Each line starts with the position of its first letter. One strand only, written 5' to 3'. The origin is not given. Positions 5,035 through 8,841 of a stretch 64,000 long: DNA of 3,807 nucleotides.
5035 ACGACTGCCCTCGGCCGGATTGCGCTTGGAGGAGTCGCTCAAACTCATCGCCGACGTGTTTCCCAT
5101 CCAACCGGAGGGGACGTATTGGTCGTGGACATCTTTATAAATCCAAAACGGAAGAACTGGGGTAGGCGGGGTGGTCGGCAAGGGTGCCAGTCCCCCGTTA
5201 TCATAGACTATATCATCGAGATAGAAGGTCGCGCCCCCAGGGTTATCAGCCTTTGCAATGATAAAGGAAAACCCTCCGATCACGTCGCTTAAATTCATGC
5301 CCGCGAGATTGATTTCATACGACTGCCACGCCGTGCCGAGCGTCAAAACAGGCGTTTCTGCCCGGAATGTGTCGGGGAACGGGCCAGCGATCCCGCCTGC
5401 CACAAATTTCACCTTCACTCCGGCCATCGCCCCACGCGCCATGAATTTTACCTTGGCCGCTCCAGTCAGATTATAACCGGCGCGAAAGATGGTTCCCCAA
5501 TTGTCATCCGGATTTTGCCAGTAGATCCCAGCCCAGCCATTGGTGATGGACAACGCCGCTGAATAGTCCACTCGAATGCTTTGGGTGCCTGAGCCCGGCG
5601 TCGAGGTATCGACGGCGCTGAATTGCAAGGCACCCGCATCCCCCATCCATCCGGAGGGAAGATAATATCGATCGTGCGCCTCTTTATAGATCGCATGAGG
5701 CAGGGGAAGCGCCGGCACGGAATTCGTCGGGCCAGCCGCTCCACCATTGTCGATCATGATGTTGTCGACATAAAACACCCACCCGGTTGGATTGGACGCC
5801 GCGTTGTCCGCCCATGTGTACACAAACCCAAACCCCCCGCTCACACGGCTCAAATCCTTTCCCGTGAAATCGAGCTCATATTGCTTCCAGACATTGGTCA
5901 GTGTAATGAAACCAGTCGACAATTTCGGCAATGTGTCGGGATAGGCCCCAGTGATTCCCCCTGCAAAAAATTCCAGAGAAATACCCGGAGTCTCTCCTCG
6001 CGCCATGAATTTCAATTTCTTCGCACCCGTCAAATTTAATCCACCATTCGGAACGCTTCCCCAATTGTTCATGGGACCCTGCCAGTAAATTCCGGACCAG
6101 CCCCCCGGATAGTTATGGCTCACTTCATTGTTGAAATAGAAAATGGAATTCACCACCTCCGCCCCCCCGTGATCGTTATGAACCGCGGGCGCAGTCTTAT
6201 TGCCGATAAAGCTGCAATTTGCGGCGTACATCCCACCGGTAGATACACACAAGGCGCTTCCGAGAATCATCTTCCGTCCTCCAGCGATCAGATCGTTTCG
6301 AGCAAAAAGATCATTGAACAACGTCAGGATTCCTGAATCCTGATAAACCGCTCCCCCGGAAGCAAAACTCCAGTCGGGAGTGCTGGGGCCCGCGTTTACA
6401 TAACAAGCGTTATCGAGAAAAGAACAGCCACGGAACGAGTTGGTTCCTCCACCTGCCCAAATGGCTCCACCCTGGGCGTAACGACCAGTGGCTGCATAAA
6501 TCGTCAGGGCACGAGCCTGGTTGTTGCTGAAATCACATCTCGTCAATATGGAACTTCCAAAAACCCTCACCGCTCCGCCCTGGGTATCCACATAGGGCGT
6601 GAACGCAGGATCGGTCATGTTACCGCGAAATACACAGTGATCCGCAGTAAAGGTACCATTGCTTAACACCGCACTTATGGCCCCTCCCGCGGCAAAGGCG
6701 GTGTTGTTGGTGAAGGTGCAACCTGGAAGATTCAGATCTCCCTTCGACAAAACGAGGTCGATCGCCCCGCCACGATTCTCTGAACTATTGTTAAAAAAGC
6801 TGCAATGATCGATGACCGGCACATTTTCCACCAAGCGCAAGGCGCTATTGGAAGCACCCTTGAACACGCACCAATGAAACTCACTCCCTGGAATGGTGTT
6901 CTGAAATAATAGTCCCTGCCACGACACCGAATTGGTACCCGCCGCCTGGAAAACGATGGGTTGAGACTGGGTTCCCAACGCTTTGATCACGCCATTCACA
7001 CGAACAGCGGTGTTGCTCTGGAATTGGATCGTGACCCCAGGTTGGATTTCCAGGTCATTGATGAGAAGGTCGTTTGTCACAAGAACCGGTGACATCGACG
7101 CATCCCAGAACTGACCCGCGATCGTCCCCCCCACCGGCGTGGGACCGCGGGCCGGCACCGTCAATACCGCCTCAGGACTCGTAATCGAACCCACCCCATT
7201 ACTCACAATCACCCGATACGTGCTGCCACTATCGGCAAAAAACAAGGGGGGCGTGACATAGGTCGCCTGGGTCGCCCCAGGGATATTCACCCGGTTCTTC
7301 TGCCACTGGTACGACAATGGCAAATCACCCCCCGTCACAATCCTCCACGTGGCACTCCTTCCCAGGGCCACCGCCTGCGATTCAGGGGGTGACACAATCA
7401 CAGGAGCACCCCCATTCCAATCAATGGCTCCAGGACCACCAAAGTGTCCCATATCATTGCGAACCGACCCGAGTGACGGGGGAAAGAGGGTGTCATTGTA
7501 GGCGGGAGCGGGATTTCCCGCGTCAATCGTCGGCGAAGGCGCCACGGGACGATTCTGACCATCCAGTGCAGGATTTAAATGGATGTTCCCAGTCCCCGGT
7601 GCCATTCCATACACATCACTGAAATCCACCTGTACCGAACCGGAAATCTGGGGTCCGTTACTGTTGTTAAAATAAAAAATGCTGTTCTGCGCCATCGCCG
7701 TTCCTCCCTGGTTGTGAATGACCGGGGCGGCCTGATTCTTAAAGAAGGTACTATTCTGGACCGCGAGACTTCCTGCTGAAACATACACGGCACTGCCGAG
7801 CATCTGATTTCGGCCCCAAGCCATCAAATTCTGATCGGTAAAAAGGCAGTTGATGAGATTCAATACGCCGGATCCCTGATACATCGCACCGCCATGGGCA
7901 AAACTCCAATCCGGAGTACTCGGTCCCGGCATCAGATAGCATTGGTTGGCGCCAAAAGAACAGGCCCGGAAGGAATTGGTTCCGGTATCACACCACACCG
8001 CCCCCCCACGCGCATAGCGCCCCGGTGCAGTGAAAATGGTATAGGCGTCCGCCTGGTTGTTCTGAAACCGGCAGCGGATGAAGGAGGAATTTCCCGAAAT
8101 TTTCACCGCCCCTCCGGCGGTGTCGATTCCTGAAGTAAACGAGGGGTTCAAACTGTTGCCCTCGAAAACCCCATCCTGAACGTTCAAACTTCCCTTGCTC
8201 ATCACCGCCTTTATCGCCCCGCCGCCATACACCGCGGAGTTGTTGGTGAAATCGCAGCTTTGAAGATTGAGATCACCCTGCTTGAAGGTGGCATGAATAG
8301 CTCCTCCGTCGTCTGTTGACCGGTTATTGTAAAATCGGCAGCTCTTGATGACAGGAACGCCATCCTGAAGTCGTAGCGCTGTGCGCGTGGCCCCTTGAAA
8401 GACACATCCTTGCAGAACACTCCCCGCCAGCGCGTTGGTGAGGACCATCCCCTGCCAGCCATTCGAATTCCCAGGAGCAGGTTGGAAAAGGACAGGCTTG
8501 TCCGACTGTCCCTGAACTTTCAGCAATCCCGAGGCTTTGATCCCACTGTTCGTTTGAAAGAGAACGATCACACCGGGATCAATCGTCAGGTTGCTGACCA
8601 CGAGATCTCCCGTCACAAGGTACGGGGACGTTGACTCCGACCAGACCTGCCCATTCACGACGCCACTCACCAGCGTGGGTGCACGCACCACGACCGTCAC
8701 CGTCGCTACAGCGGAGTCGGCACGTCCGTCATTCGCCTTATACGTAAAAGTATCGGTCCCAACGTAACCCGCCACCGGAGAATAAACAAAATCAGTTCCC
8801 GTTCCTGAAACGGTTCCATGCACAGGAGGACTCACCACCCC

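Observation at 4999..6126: Phase-shifted (circularly permuted) two-module cassette inserted into the second beta-helix of the 1832-aa protein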

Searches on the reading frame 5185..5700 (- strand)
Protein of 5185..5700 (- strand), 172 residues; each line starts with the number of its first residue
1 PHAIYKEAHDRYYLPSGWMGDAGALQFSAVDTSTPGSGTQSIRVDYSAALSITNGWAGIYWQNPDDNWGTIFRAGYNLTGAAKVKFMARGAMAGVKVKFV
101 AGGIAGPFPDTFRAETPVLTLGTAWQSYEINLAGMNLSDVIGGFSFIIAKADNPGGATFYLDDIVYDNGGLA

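Call 19: find_homologous_proteins(query=A1, max_evalue=0.000001)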
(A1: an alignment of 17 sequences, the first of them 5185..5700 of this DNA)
Query A1 (17 sequences) (172 aa, profile of the alignment): 2533 proteins with E <= 0.000001 among 8000 candidates; the best 120 are listed.
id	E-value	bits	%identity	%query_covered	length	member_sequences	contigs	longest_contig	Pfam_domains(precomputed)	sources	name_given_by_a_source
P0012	3.1e-109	380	38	97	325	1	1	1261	-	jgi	jgi:hypothetical protein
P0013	7.3e-109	379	41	97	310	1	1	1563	-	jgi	-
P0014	5.1e-100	350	42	91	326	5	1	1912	-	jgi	jgi:hypothetical protein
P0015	1.2e-98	346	43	94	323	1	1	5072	-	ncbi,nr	ncbi:MAG: hypothetical protein NC908_03610, partial [Candidatus Omnitrophica bacterium]|nr:hypotheti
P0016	7.6e-90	317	39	97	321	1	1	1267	-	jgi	-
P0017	1.6e-89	316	45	94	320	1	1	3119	-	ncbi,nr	ncbi:MAG: hypothetical protein Q7S42_04660, partial [Candidatus Omnitrophota bacterium]|nr:hypotheti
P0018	1.7e-89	316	38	97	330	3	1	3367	PF03425.20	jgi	-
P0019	3.6e-89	315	40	97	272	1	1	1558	-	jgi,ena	-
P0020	3.2e-85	302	37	97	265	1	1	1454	-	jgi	jgi:hypothetical protein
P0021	3.1e-84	299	38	97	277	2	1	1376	-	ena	-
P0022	6.0e-81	288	38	97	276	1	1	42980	-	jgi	jgi:hypothetical protein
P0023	1.1e-80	287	36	97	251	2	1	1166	-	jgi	jgi:hypothetical protein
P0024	2.1e-80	286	44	73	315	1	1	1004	-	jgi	jgi:hypothetical protein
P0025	1.7e-76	274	47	94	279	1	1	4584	-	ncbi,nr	ncbi:MAG: hypothetical protein PHF11_06710, partial [Candidatus Omnitrophica bacterium]|nr:hypotheti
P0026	1.6e-75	270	35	92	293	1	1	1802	-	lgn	-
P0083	1.0e-62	229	47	83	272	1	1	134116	-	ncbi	ncbi:MAG: hypothetical protein AB1714_01565 [Acidobacteriota bacterium]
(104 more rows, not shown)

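Call 20: search_solved_structures(query=A1, max_evalue=10, show_alignments=2)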
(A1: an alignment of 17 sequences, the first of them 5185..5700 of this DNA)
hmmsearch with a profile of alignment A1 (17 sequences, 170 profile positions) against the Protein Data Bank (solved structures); distinct sequences matched with E-value up to 10: 4.
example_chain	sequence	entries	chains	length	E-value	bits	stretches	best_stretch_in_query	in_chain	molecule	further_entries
3jxs_A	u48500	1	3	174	0.013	18.4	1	82-162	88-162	Xylanase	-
1k42_A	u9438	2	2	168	0.021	17.8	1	82-163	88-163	Xylanase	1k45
2y64_A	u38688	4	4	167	0.29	14.1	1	83-162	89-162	XYLANASE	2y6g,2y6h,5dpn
4bj0_A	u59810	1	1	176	0.31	14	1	83-162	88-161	XYLANASE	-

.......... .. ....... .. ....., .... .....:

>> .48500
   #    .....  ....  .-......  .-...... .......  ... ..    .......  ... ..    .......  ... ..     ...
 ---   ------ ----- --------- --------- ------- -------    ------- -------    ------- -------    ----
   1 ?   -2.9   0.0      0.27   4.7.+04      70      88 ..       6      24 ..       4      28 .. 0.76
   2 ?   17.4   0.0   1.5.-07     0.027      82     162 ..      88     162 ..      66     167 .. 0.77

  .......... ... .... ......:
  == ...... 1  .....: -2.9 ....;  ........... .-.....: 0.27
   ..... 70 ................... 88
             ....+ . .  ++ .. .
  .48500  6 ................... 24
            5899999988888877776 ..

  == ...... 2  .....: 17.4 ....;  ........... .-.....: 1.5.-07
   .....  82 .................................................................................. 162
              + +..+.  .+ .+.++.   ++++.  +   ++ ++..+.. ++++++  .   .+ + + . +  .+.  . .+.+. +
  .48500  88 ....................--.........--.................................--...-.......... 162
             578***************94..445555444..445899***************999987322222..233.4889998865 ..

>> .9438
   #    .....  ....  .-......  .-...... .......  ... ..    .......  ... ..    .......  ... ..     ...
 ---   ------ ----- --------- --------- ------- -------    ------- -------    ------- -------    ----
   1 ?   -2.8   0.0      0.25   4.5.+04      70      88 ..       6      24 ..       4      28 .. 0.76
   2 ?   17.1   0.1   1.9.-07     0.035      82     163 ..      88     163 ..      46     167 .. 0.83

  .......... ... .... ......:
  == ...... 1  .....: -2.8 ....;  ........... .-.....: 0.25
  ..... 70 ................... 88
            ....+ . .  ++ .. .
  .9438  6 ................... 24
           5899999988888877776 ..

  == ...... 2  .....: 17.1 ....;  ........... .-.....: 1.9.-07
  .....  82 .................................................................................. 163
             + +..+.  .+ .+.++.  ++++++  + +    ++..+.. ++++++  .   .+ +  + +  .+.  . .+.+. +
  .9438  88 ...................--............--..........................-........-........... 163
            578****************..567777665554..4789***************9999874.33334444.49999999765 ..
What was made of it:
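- The module profile weakly hits CBM4-2 in the PDB (call 20).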

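Call 41: search_protein_families(library=pfam, alignment_id=A1, max_evalue=1)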
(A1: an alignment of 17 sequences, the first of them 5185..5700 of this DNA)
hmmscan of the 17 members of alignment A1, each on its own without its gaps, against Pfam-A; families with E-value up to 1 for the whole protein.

A. member 1, window:5185-5700:- (172 aa): 0 families

B. families by the number of members that match (of 17 scanned): 6 families
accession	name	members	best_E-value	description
PF21582.3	CBM30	2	0.029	Carbohydrate binding domain 30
PF03425.19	CBM_11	2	0.068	Carbohydrate binding domain (family 11)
PF21253.3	Mann_GBD_bact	1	0.04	Mannanase, galactose-binding domain-like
PF02018.23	CBM_4_9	1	0.053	Carbohydrate binding domain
PF17957.7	Big_7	1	0.15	Bacterial Ig domain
PF14403.11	CP_ATPgrasp_2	1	0.24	Circularly permuted ATP-grasp type 2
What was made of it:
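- On CBM11 / CBM30 carbohydrate-binding modules: The single modules of genes 1 and 2 give E = 0.029 at best (call 41).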

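Call 68: search_protein_families(library=pfam, proteins=[P0083], max_evalue=0.001)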
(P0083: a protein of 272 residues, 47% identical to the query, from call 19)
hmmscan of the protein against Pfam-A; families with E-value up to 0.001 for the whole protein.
P0083 (272 aa): 0 families

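Call 77: find_encoding_contigs(protein=P0083, flank=1500, max_places=2)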
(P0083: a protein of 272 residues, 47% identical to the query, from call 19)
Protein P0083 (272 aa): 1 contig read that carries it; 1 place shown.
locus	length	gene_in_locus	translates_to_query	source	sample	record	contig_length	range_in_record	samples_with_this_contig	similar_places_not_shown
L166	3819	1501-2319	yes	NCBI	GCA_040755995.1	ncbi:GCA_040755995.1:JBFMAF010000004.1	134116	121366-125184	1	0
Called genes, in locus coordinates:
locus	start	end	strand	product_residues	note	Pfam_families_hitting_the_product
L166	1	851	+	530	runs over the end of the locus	PF00383:dCMP_cyt_deam_1, PF14437:MafB19-deam (weak)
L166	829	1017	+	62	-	-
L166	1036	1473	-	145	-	-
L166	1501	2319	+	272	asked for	-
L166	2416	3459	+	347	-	-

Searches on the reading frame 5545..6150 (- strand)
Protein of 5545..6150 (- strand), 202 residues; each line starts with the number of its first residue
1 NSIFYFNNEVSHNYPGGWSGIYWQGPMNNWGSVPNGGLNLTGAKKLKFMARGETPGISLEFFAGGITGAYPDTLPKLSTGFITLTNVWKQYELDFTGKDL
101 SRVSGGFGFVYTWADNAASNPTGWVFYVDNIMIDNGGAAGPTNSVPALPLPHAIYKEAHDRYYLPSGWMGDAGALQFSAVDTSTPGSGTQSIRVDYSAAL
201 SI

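Call 52: predict_structure(alignment_id=A6)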
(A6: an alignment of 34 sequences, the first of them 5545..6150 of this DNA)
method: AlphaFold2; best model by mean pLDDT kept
length: 202 residues; sequences in the alignment: 34
mean_pLDDT: 80.1   pTM: 0.80
mean pLDDT of the five models: 80.1, 78.9, 77.4, 76.5, 74.9
residues with pLDDT >= 90: 87; 70-90: 70; 50-70: 27; < 50: 18
segments of 3 or more residues with pLDDT < 50: 1-13, 141-143
pLDDT, mean of each block of 10 residues (from residue 1): 32 62 85 90 93 93 93 94 95 95 91 78 90 73 60 66 67 80 86 84 49
secondary structure, 60 per line:
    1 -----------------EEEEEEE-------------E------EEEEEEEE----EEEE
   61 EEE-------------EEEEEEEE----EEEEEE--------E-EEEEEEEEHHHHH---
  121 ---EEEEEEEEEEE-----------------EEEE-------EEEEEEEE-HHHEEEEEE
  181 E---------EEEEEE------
elements in order: E18-24 E45-52 E57-63 E77-84 E89-94 E105-112 H113-117 E124-134 E152-155 E163-170 E175-181 E191-196
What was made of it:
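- The alternative pairing (C-fragment with the N-part of the middle module) also folds to one compact domain (pTM 0.80; call 52). The isolated construct aa 1383-1584 is predicted as one compact domain (pTM 0.80, mean pLDDT 80; call 52), so the 17-residue linker can close the sandwich.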

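Call 54: fold_search(model_id=the predicted structure, library=pdb)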
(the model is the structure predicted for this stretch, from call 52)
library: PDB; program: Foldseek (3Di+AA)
matches with E <= 10: 1034; with E <= 0.001: 0
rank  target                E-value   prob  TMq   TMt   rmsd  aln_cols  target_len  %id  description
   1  4mgs                  2.0e-03  0.99  0.24  0.32   4.7        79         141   24  BiXyn10A CBM1 APO (released 2014-08-20)
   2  4bj0_A                2.7e-03  1.00  0.34  0.41   7.8       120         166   15  Xyloglucan binding module (CBM4-2 X2-L110F) in complex with branched xyloses (released 2014-04-23)
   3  3jxs_A                3.3e-03  1.00  0.34  0.40   8.1       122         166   17  Crystal structure of XG34, an evolved xyloglucan binding CBM (released 2009-10-27)
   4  1wky                  4.9e-03  1.00  0.35  0.17   2.8       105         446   18  Crystal structure of alkaline mannanase from Bacillus sp. strain JAMB-602: catalytic domain and its Carbohydrate Binding (released 2005-06-15)
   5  4qpw_A                4.9e-03  0.97  0.24  0.31   4.7        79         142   24  BiXyn10A CBM1 with Xylohexaose Bound (released 2014-08-13)
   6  2y64_A                1.0e-02  1.00  0.34  0.40   3.8        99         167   16  Xylopentaose binding mutated (X-2 L110F) CBM4-2 Carbohydrate Binding Module from a Thermostable Rhodothermus marinus X (released 2012-03-07)
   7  6r3m_A                1.4e-02  0.98  0.37  0.43   6.5       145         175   15  Family 11 Carbohydrate-Binding Module from Clostridium thermocellum in complex with beta-1,3-1,4-mixed-linked tetrasac (released 2020-02-05)
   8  1w8z_B                1.4e-02  0.77  0.21  0.28   8.3        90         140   12  CBM29-2 mutant K85A: Probing the Mechanism of Ligand Recognition by Family 29 Carbohydrate Binding Modules (released 2005-03-22)
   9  1wmx_B                1.5e-02  0.97  0.35  0.36   9.8       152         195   13  Crystal Structure of Family 30 Carbohydrate Binding Module (released 2004-08-03)
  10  1wzx_A                1.5e-02  0.91  0.29  0.33   5.3       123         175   15  Crystal Structure of Family 30 Carbohydrate Binding Module. (released 2005-03-22)
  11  1k42_MODEL_1_A        1.6e-02  0.91  0.32  0.38   8.7       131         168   18  The Solution Structure of the CBM4-2 Carbohydrate Binding Module from a Thermostable Rhodothermus marinus Xyla (released 2002-05-29)
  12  6fhj                  1.6e-02  0.18  0.23  0.06  23.2       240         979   12  Structural dynamics and catalytic properties of a multi-modular xanthanase, native. (released 2018-08-29)
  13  1wzx_B                1.7e-02  0.85  0.29  0.33   5.4       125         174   16  Crystal Structure of Family 30 Carbohydrate Binding Module. (released 2005-03-22)
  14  4y6x_B                1.7e-02  0.25  0.16  0.22  12.7       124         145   11  Structure of Tobacco streak virus coat protein at 2.1 Angstroms resolution (C2 crystal form) (released 2016-01-20)
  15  2y6j                  1.9e-02  1.00  0.34  0.40   3.6       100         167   15  X-2 engineered mutated CBM4-2 Carbohydrate Binding Module from a Thermostable Rhodothermus marinus Xylanase (released 2012-03-07)
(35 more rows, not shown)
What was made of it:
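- The permuted control gives 123 columns and TM 0.33 for the same target (call 54).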

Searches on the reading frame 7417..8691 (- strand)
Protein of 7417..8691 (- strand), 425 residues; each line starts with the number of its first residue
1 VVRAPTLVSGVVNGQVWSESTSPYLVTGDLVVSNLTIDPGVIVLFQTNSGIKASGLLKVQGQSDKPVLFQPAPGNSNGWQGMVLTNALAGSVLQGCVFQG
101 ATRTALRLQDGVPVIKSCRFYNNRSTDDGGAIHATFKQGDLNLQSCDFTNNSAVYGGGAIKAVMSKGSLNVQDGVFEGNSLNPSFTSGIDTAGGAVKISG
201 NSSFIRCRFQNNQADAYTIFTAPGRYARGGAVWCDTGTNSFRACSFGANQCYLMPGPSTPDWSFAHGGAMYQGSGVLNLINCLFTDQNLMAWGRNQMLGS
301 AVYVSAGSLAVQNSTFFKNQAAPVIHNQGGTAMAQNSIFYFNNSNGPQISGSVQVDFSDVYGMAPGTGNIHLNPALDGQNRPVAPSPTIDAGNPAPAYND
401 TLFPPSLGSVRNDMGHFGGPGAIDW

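Call 67: search_solved_structures(query=window:7417-8691:-, max_evalue=1)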
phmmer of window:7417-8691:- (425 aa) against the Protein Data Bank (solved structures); distinct sequences matched with E-value up to 1: 0.
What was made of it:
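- On Pfam Beta_helix / Chlam_PMP (host domain): There is no PDB sequence relative of unit 1 (call 67).
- Tried and rejected: A PDB sequence search with beta-helix unit 1 gave no hit (call 67).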
